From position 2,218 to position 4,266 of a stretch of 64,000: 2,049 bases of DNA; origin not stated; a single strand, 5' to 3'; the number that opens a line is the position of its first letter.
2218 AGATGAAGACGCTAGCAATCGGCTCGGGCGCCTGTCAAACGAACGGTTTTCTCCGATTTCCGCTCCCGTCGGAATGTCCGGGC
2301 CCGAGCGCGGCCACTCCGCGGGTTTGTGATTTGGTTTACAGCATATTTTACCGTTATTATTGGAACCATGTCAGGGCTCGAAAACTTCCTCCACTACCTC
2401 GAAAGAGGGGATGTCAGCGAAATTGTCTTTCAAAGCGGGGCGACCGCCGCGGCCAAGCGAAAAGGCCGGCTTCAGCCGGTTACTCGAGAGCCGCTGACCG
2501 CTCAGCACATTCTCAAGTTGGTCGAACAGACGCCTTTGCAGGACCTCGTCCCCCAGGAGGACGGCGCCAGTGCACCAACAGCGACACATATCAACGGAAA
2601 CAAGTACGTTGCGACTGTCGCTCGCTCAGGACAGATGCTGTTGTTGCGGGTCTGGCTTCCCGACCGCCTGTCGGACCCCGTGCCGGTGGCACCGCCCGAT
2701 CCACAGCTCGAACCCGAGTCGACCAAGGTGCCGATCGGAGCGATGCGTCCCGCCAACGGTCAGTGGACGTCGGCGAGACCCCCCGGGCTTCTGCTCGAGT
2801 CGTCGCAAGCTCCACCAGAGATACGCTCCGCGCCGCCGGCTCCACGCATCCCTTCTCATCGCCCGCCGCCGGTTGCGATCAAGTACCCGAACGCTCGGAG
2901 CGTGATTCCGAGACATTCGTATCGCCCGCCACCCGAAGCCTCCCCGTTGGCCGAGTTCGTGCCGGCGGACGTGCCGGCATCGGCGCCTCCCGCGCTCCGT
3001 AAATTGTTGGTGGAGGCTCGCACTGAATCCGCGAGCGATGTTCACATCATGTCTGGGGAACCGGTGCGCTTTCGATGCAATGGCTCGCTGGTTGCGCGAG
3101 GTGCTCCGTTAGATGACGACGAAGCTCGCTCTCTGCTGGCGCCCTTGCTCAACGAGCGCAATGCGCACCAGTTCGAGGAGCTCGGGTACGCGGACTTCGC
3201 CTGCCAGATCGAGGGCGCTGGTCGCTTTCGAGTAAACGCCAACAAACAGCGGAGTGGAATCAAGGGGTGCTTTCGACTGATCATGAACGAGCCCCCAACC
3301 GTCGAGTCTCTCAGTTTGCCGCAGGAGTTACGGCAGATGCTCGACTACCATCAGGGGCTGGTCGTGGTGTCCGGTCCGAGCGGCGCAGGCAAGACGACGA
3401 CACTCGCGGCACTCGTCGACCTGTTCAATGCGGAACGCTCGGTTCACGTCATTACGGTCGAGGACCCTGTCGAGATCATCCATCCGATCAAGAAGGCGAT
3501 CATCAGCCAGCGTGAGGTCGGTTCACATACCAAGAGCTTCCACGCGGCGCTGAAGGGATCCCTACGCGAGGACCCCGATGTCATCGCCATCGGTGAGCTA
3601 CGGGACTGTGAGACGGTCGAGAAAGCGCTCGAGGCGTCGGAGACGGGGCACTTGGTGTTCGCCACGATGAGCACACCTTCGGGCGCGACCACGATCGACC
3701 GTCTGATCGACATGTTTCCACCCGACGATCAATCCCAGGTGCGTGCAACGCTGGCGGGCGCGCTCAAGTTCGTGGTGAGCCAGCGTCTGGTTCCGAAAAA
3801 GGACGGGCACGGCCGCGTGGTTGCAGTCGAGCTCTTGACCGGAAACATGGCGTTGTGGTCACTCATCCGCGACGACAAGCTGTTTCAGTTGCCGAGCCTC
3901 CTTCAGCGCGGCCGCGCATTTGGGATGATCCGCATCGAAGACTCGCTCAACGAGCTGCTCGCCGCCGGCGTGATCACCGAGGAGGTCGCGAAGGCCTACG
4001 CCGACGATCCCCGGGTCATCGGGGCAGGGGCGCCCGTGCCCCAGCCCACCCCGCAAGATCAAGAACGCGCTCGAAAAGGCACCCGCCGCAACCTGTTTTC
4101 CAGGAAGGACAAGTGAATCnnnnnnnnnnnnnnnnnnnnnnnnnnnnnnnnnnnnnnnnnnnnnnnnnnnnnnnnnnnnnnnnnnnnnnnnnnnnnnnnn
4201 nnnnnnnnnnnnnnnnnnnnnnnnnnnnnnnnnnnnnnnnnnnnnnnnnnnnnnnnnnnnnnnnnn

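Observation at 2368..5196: Tandem diverged PilT paralogs with no pilus genes beside them; the first has a duplicated N-domain, a Pro-rich linker and a His-box His->Ser change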

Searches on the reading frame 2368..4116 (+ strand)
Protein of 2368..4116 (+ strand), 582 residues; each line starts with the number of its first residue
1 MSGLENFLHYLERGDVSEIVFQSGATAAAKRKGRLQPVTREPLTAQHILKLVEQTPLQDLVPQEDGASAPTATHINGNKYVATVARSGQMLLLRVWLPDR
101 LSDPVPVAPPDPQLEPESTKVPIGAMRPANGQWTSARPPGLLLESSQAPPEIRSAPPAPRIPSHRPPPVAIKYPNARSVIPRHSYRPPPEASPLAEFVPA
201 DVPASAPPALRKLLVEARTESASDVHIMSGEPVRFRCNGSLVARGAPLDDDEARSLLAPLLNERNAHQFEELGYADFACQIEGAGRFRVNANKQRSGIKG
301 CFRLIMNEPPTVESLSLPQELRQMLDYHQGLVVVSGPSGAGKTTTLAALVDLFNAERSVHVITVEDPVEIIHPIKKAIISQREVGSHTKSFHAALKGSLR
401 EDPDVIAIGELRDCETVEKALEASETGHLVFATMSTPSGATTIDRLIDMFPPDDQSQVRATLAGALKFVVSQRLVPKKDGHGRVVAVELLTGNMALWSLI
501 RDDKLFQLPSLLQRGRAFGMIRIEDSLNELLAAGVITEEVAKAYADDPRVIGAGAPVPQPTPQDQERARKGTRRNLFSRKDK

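Call 6: search_protein_families(library=pfam, proteins=[window:2368-4116:+], max_evalue=0.01)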
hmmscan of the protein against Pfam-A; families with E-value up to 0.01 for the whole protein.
window:2368-4116:+ (582 aa): 11 families
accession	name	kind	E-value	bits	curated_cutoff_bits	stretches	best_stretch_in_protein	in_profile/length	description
PF00437.27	T2SSE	-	3.1e-41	141.7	24.9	1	209-484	11-287/370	Type II/IV secretion system protein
PF13401.12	AAA_22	-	5.4e-06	27.2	27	1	327-378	3-58/130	AAA domain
PF13604.12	AAA_30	-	0.00013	22.2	27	1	321-361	10-49/191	AAA domain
PF13191.12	AAA_16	-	0.0002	22.3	32.6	1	323-421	18-124/167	AAA ATPase domain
PF20720.3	nSTAND3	-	0.00077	19.6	27.2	1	323-376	12-66/155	Novel STAND NTPase 3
PF13245.12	AAA_19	-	0.0017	18.9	25.1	1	328-396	10-73/134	AAA domain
PF25199.1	nSTAND_NTPase5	-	0.0052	17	34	0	329-370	41-82/145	Novel STAND NTPase 5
PF13514.12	AAA_27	-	0.007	16.4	22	0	328-353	25-50/206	AAA domain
PF13476.12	AAA_23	-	0.0094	17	27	0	324-349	14-39/201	AAA domain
PF13173.12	AAA_14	-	0.0094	16.4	27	0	331-422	4-82/129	AAA domain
PF02492.25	cobW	-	0.0094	16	20.7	0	332-364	3-35/180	CobW/HypB/UreG, nucleotide-binding domain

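Call 7: search_protein_families(library=ncbifam, proteins=[window:2368-4116:+], max_evalue=0.01)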
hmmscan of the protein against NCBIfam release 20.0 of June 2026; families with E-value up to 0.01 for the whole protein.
window:2368-4116:+ (582 aa): 21 families
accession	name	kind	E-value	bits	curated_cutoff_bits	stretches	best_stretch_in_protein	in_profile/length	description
TIGR01420.1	pilT_fam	subfamily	8.7e-118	393.5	319.1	1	210-548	2-341/343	PilT/PilU family type 4a pilus ATPase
TIGR02525.1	plasmid_TraJ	equivalog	1.9e-47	162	368.3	2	208-486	10-309/372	plasmid transfer ATPase TraJ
NF007755.0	PRK10436.1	equivalog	2.1e-37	128.9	617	1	209-497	88-377/465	type II secretion system protein GspE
TIGR02524.1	dot_icm_DotB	equivalog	1.9e-36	126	463.3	1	209-492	5-301/358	Dot/Icm type IV secretion system ATPase DotB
TIGR02533.1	type_II_gspE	equivalog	2.8e-36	125.2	630.25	1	319-476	233-380/486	type II secretion system ATPase GspE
NF041000.1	ATPase_ComGA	equivalog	4.5e-36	124.2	300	1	302-476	98-266/267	competence type IV pilus ATPase ComGA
TIGR02538.1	type_IV_pilB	equivalog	1.2e-34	119.9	675.65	1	320-476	307-453/564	type IV-A pilus assembly ATPase PilB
NF053534.1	T4PilAsmATPsTfpB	equivalog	2.8e-28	98.7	850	1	319-476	326-473/584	type IV pilus assembly ATPase TfpB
NF058587.1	archaellum_moto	equivalog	2e-14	53.2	550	1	323-492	270-435/527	archaellum flagellar ATPase motor FlaI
TIGR02782.1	TrbB_P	equivalog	5.9e-12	45.5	304.55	1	321-473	129-279/303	P-type conjugative transfer ATPase TrbB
TIGR02788.1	VirB11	equivalog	1.3e-11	44.1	249.95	1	330-451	145-267/308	P-type DNA transfer ATPase VirB11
TIGR03819.1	heli_sec_ATPase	hypoth_equivalog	2e-09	37.1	373.15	1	321-428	171-278/340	TadA family conjugal transfer-associated ATPase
NF010407.0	PRK13833.1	subfamily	7e-09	35.5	499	1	332-486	147-299/323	conjugal transfer protein TrbB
NF053672.1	bindosome_BasE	exception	1e-08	34.4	1000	1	333-457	274-399/512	bindosome assembly system ATPase subunit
NF010469.0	PRK13894.1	subfamily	1.7e-08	34.2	508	1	320-470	141-290/320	conjugal transfer ATPase TrbB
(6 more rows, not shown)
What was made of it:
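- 2983..3297 (+): Regular PilT N-terminal domain of P1 (residues about 206-310). Covered by the pilT_fam and T2SSE matches (calls 6, 7).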

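Call 9: search_solved_structures(query=window:2368-4116:+, max_evalue=1e-10)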
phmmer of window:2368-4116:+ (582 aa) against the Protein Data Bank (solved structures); distinct sequences matched with E-value up to 1e-10: 25.
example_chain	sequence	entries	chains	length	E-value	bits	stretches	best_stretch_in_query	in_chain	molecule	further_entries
5zfq_A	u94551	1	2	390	9.5e-87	294.9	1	209-552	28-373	Twitching motility pilus retraction protein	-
6ojx_A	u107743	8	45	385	7.9e-86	291.9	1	209-549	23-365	Twitching motility pilus retraction ATPase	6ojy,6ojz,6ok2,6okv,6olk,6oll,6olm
3jvu_A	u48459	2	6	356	2.9e-83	283.4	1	212-555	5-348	Twitching mobility protein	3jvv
2ewv_A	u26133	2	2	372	2.4e-82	280.4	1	212-550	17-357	twitching motility protein PilT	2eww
2gsz_A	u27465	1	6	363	3.1e-82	280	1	212-550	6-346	twitching motility protein PilT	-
5fl3_A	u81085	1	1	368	7.6e-75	255.6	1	212-549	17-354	PILI RETRACTION PROTEIN PILT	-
2eyu_A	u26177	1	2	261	6.6e-66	226.1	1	308-550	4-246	twitching motility protein PilT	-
9n32_A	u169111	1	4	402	4.6e-65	223.3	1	210-548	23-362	PilU protein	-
10my_A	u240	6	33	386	4.4e-62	213.5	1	212-547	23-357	PilT/PilU family type 4a pilus ATPase | Twitching motility protein PilT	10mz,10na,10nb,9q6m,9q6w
6geb_A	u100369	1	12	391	6.7e-31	110.6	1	200-497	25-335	DotB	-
6gef_A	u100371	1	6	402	2.8e-24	88.7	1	302-490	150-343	Type IV secretion system protein DotB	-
1p9r_A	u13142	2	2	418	8e-24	87.2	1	208-451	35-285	General secretion pathway protein E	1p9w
4ksr_A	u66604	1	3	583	2e-23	85.9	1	209-451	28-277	Type II secretion system protein E, Hemolysin-coregulated protein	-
4kss_A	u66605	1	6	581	2e-23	85.9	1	209-451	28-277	Type II secretion system protein E, hemolysin-coregulated protein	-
4pht_A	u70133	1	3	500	3.7e-23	85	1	209-450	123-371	General secretory pathway protein E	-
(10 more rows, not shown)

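Call 10: find_homologous_proteins(query=window:2368-4116:+, max_evalue=1e-20)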
Query window:2368-4116:+ (582 aa): 7888 proteins with E <= 1e-20 among 8000 candidates; the best 120 are listed.
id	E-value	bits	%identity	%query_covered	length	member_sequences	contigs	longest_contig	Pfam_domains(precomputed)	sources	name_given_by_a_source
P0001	0.0e+0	1266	98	100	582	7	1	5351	PF00437.27,PF13401.13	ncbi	-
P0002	0.0e+0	1170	91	100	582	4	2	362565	PF00437.27,PF13401.13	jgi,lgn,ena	-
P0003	0.0e+0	1082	85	100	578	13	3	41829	PF00437.27,PF13401.13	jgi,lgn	jgi:twitching motility protein PilT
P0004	0.0e+0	1041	83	100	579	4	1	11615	PF00437.27,PF13401.13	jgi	-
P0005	0.0e+0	1037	84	97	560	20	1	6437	PF00437.27,PF13401.13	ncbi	-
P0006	0.0e+0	1035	81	100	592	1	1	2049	PF00437.27,PF13401.13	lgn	-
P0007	0.0e+0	1015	81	100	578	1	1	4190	PF00437.27,PF13401.13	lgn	-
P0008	2.5e-270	916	72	100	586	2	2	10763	PF00437.27,PF13401.13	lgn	-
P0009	9.5e-266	901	70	100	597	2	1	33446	PF00437.27,PF13401.13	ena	-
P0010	4.2e-264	895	72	95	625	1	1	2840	PF00437.27,PF13401.13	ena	-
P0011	4.4e-264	895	72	100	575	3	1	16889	PF00437.27,PF13401.13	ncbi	ncbi:MAG: PilT/PilU family type 4a pilus ATPase [Myxococcota bacterium]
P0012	3.9e-262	889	72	100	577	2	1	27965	PF00437.27,PF13401.13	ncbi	ncbi:MAG: PilT/PilU family type 4a pilus ATPase [Myxococcota bacterium]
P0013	5.6e-261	885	71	100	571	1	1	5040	PF00437.27,PF13401.13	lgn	-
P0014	8.2e-261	884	71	100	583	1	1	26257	PF00437.27,PF13401.13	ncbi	ncbi:MAG: PilT/PilU family type 4a pilus ATPase [Polyangiales bacterium]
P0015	2.2e-259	880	71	100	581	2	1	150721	PF00437.27,PF13401.13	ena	-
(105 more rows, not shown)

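Call 24: search_protein_representatives(protein=window:2368-4116:+)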
Query: 582 residues. Proteins with E-value up to 0.001 (for the whole library): 39681; up to 1e-10: 26634; up to 1e-30: 6460. The best 150 are listed.
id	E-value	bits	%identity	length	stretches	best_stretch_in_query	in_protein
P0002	0.0e+00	1169.7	91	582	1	1-582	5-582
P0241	4.3e-154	530.5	52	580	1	1-581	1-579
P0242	1.6e-150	518.7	52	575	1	3-580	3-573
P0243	2.3e-148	511.6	49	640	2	114-577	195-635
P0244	5.5e-148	510.3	51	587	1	2-560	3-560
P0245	1.0e-146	506.1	54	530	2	211-564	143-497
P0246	1.0e-145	502.9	51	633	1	1-554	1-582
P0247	4.0e-145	500.9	45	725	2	144-554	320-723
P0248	1.1e-144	499.4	51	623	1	1-560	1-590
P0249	2.4e-138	478.5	48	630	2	133-554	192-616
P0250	1.1e-136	473.1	39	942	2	219-548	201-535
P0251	3.2e-136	471.5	48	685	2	126-579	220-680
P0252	6.6e-136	470.4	39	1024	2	212-551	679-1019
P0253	1.1e-135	469.7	50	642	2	154-557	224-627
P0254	8.1e-135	466.9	50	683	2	209-560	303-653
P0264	5.6e-129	447.6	47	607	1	4-561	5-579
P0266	1.9e-128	445.8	40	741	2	210-544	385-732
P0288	7.1e-120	417.5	50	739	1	116-580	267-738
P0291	1.1e-118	413.5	36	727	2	206-543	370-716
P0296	1.3e-116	406.8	53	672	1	142-555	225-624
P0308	1.6e-110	386.7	54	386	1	186-555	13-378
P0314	8.2e-109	381.0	49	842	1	114-553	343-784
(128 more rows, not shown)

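Call 26: list_cluster_members(proteins=[P0241, P0243, P0246, P0247, P0254, P0264, P0288, P0296, P0308, P0314])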
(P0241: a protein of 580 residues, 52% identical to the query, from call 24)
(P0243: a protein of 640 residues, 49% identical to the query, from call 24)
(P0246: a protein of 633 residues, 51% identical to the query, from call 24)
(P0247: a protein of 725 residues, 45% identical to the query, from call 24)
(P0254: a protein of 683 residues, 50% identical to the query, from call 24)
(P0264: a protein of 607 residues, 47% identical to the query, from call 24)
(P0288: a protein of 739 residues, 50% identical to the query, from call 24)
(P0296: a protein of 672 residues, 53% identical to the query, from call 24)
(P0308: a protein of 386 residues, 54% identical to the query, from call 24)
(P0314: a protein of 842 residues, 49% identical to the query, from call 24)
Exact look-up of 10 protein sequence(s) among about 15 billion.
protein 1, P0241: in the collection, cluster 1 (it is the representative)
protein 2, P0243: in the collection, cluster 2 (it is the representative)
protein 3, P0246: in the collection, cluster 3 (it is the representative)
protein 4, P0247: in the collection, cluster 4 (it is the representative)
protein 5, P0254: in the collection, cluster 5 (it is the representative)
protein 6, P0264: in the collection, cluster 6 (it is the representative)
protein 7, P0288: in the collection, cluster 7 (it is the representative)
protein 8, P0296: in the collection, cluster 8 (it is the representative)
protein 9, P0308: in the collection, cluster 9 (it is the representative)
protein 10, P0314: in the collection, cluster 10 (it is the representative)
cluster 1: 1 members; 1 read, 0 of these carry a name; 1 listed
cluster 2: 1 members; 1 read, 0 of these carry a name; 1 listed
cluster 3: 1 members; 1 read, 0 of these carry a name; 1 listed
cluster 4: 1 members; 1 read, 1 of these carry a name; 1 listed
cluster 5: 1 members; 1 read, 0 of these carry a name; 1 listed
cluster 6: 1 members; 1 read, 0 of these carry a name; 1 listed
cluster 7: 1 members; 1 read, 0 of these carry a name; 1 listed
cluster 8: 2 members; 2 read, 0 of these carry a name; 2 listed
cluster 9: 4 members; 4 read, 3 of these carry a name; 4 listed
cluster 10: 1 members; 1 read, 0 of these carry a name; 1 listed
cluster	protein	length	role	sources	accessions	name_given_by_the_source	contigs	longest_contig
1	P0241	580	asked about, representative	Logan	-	-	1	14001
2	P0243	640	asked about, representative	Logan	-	-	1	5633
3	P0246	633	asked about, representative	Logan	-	-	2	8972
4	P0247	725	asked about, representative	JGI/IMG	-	twitching motility protein PilT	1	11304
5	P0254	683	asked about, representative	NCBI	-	-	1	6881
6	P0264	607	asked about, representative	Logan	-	-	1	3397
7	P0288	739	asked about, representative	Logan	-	-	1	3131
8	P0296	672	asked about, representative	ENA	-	-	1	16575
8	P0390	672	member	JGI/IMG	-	-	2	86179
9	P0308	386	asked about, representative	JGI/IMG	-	twitching motility protein PilT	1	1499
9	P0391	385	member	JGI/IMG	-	twitching motility protein PilT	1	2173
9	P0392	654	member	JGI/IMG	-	twitching motility protein PilT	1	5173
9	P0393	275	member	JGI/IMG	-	-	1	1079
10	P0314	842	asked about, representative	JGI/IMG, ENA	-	-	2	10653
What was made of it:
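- Tried and rejected: Look-ups on ten distant representatives gave no organism names (call 26).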

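Call 67: list_cluster_members(proteins=[P0250, P0193, P0252, P0266, P0291])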
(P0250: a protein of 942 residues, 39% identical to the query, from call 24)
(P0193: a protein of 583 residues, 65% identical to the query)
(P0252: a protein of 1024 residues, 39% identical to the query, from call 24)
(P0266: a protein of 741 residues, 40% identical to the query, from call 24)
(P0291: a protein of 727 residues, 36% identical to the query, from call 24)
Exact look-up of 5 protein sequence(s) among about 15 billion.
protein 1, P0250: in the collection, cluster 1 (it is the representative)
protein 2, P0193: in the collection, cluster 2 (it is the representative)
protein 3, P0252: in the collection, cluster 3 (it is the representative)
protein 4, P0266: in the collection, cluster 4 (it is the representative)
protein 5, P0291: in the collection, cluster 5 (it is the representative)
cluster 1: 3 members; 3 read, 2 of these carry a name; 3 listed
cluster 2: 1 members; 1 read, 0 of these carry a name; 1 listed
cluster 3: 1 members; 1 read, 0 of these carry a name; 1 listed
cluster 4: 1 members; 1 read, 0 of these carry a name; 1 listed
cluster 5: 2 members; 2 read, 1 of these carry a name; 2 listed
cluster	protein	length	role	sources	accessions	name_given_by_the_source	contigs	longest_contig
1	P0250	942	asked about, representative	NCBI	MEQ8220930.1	MAG: PilT/PilU family type 4a pilus ATPase, partial [Candidatus Eremiobacterota bacterium]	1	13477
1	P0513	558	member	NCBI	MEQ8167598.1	MAG: PilT/PilU family type 4a pilus ATPase, partial [Candidatus Eremiobacterota bacterium]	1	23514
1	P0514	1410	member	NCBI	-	-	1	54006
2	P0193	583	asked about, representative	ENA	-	-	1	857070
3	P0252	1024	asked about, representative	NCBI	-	-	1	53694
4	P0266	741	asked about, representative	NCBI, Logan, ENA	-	-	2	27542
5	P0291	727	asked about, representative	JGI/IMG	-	pilus retraction protein PilT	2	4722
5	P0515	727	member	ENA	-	-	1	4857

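Call 70: predict_structure(alignment_id=A4)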
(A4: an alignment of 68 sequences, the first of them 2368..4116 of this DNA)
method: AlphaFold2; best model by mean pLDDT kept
length: 582 residues; sequences in the alignment: 68
mean_pLDDT: 77.0   pTM: 0.60
mean pLDDT of the five models: 77.0, 75.7, 75.5, 72.6, 71.6
residues with pLDDT >= 90: 254; 70-90: 170; 50-70: 46; < 50: 112
segments of 3 or more residues with pLDDT < 50: 101-197, 572-582
pLDDT, mean of each block of 10 residues (from residue 1): 82 92 95 92 94 94 94 93 95 88 38 37 27 31 33 39 36 38 38 44 88 94 93 89 96 96 89 87 89 95 83 86 89 84 85 81 67 58 66 77 79 90 90 91 95 94 94 89 88 84 88 80 92 94 92 64 53 45 38
secondary structure, 60 per line:
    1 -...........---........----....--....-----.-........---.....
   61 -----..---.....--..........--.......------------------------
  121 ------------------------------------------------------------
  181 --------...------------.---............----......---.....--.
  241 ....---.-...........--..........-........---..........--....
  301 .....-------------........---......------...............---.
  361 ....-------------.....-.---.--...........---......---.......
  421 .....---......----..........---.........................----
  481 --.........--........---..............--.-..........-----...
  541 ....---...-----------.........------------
elements in order: H2-12 E16-23 E28-31 E34-37 H45-52 H56-60 E71-75 E78-87 E90-96 H208-219 E224-229 E233-237 E240-244 H250-260 H263-272 E274-281 E285-294 E297-305 H319-326 E330-335 H342-356 E360-364 E378-382 H391-401 E405-410 H414-425 E429-434 H439-448 H452-465 E466-476 E483-491 H494-501 H505-518 H523-532 H538-544 H562-570
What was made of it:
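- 2368..2658 (+): Extra N-terminal domain (residues 1-97), a second copy of the PilT N-terminal (N2D-type) fold. The secondary-structure elements come in the same order as in residues 208-305 (call 70).
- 2659..2982 (+): Pro-rich linker (residues about 98-205), predicted disordered, with a conserved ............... motif at 2917-2961. pLDDT below 50 for residues 101-197 (call 70).
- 2983..3297 (+): Model in call 70.
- Checked: The pilT_fam match starts at residue 210 and the first helix of the regular N-domain at 208 (calls 7, 70).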
